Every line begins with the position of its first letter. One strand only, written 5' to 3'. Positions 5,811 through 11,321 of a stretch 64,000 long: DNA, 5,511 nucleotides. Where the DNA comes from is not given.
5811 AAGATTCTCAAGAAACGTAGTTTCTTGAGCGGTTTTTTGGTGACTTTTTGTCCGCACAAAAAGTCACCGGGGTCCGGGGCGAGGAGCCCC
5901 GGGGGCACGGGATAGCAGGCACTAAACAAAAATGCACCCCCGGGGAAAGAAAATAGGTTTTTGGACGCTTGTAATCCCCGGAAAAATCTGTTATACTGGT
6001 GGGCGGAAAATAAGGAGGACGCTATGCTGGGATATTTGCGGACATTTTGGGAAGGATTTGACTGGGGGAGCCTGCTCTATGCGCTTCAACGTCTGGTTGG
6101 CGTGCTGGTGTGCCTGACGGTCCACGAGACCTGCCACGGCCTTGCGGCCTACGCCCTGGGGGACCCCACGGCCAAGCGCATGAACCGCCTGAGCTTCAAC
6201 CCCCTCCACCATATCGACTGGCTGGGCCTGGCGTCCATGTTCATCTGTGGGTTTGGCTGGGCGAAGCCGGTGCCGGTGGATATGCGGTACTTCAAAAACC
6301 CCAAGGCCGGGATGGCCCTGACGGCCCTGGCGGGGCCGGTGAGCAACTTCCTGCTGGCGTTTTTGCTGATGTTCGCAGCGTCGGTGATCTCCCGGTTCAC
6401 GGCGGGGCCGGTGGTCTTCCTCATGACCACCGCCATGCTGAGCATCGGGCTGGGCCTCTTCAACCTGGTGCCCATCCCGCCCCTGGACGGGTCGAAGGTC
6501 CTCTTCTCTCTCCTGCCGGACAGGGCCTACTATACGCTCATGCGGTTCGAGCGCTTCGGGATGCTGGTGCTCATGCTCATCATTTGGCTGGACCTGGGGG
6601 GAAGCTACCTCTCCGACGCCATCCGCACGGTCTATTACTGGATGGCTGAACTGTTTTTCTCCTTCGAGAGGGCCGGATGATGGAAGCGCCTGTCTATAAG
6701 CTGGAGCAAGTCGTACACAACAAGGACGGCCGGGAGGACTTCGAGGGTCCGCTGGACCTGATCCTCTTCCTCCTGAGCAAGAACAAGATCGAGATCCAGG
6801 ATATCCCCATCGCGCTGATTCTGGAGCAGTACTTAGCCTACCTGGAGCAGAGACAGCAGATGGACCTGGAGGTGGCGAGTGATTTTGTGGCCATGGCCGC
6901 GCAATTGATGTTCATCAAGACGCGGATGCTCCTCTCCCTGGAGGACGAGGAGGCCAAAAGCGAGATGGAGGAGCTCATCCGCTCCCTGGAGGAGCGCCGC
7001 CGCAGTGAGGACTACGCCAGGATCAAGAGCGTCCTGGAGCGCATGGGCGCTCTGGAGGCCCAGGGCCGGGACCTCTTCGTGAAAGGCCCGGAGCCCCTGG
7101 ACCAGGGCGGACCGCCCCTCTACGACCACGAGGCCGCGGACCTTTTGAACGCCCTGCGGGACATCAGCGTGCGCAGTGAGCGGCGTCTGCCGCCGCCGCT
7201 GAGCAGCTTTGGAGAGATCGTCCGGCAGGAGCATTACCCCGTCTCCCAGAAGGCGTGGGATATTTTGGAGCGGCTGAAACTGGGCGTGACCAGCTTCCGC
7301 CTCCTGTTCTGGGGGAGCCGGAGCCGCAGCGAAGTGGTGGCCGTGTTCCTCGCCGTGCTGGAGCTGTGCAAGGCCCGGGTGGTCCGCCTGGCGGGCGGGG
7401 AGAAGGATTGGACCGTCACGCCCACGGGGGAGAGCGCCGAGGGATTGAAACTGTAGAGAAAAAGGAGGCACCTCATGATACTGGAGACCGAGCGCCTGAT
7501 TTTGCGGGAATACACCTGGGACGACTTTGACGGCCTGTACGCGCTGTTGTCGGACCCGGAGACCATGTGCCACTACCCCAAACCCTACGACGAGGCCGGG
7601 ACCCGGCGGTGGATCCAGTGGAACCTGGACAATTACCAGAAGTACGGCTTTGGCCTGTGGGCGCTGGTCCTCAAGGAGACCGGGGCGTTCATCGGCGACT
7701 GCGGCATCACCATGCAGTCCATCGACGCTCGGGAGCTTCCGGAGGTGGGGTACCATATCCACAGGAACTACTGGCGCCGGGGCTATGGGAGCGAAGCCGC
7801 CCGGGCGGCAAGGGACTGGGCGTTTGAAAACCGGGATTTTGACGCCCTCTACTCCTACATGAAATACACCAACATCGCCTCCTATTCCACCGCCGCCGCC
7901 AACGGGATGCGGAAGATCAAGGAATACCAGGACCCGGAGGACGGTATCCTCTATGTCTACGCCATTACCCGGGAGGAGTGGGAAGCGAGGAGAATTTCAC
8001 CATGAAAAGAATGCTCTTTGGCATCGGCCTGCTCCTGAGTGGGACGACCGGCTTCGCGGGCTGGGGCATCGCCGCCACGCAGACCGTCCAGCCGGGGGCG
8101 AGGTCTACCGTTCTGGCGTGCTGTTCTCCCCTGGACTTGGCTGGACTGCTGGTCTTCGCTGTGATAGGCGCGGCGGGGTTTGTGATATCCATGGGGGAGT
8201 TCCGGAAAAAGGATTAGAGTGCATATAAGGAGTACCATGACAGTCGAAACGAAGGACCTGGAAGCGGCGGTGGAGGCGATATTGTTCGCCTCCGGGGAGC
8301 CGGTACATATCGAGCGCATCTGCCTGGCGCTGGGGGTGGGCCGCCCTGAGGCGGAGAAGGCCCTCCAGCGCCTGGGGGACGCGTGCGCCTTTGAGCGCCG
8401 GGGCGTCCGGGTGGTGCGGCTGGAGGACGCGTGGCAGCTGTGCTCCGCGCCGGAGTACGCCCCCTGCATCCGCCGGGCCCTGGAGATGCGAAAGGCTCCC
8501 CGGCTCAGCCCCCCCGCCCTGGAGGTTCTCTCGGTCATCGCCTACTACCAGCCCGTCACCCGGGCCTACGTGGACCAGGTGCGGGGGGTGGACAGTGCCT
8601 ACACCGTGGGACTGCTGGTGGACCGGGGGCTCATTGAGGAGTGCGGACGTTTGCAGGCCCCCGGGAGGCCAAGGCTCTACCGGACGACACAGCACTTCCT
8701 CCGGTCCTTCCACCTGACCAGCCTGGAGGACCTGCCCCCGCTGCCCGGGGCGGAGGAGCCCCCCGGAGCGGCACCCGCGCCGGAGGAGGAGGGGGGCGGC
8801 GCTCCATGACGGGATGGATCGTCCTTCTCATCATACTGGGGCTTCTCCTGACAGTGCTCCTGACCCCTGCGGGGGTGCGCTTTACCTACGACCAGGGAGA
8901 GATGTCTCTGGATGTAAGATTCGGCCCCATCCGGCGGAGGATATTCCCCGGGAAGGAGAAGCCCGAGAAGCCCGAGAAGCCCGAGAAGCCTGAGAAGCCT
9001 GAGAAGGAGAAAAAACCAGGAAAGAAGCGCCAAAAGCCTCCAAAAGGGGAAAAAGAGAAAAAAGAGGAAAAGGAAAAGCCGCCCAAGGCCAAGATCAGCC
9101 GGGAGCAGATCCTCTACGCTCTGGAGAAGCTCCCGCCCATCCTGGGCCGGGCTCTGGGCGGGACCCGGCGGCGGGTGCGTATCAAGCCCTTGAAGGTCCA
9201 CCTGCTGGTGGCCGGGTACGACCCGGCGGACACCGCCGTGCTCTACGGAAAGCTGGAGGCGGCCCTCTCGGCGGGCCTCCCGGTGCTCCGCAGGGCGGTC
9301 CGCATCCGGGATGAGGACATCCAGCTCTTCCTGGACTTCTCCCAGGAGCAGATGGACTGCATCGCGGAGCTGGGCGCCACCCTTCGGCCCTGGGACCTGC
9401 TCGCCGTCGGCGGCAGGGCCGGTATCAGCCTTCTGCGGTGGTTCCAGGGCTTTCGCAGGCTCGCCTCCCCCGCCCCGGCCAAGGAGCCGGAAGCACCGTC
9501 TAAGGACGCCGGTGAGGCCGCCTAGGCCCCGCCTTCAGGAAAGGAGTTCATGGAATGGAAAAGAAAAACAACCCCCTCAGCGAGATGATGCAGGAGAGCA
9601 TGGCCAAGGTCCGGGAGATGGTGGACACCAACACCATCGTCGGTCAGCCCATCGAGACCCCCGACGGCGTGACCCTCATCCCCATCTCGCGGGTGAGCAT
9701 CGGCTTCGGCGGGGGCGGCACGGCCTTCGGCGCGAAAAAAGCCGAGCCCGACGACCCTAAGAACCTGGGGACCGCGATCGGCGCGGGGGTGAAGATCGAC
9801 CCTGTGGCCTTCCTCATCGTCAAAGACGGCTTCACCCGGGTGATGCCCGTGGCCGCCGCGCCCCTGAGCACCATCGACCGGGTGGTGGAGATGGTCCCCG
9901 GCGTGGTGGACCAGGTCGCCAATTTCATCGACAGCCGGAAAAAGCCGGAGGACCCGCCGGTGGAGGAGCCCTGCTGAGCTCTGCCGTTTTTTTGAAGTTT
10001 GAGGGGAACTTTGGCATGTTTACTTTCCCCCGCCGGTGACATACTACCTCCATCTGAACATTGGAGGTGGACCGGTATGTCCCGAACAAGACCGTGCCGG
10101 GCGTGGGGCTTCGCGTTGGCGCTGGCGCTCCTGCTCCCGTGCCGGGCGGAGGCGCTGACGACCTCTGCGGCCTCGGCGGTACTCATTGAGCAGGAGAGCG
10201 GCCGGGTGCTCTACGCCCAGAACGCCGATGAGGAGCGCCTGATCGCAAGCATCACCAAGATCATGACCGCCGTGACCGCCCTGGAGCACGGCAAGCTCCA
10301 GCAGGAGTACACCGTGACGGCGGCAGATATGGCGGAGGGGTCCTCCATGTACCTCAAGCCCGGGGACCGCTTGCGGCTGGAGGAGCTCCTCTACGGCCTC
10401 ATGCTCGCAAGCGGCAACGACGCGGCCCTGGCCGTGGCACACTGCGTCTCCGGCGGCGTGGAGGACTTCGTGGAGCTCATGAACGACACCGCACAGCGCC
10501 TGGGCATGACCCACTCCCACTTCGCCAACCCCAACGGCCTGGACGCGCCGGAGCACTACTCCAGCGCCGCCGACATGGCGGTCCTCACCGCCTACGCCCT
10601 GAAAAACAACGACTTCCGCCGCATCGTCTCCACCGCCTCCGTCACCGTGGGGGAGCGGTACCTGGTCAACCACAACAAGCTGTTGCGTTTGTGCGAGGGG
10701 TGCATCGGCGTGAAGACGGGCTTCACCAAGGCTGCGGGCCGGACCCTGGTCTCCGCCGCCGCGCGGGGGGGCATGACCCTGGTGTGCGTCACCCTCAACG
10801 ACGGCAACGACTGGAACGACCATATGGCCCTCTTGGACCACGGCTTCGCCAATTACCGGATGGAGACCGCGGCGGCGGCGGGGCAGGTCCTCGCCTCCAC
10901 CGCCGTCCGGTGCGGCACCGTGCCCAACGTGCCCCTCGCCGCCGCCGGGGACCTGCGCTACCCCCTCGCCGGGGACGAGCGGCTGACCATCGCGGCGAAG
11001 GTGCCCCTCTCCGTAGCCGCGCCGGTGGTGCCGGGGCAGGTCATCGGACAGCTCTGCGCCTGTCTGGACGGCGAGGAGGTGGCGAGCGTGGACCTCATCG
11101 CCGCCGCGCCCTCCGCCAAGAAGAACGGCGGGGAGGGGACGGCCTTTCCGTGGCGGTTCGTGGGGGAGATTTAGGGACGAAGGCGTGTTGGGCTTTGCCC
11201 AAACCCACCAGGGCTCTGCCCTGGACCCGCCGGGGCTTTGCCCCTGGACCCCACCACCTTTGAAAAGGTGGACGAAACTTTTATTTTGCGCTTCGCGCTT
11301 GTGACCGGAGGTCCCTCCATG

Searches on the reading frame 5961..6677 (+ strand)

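Call 83: search_protein_families(library=pfam, proteins=[window:5961-6677:+], max_evalue=0.001)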
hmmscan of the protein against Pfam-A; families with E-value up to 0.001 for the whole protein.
window:5961-6677:+ (239 aa): 1 family
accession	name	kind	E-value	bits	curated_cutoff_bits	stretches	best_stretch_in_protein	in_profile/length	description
PF02163.28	Peptidase_M50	-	5.8e-14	52.4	27.2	2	147-203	156-213/221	Peptidase family M50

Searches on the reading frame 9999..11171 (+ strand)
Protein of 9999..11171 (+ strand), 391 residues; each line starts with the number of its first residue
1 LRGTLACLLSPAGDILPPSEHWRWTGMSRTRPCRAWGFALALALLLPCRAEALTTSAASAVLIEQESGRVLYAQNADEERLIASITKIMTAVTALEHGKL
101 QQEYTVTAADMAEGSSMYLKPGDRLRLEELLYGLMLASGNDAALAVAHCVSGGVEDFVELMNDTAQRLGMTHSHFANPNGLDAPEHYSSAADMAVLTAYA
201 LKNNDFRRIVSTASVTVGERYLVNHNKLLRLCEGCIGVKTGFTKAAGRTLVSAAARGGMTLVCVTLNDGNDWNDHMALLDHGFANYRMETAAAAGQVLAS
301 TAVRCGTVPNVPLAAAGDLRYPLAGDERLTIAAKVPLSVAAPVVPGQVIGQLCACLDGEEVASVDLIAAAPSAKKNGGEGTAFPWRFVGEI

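Call 83: search_protein_families(library=pfam, proteins=[window:9999-11171:+], max_evalue=0.001)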
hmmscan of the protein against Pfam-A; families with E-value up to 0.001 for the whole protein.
window:9999-11171:+ (391 aa): 3 families
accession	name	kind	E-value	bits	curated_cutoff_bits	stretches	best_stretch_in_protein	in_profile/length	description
PF00768.25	Peptidase_S11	-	4.5e-61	206.8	27.6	1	50-268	5-237/239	D-alanyl-D-alanine carboxypeptidase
PF13354.11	Beta-lactamase2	-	1.9e-08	34.4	22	1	67-196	9-142/214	Beta-lactamase enzyme family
PF07943.18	PBP5_C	-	2.4e-07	31.2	21.2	1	286-369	1-86/91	Penicillin-binding protein 5, C-terminal domain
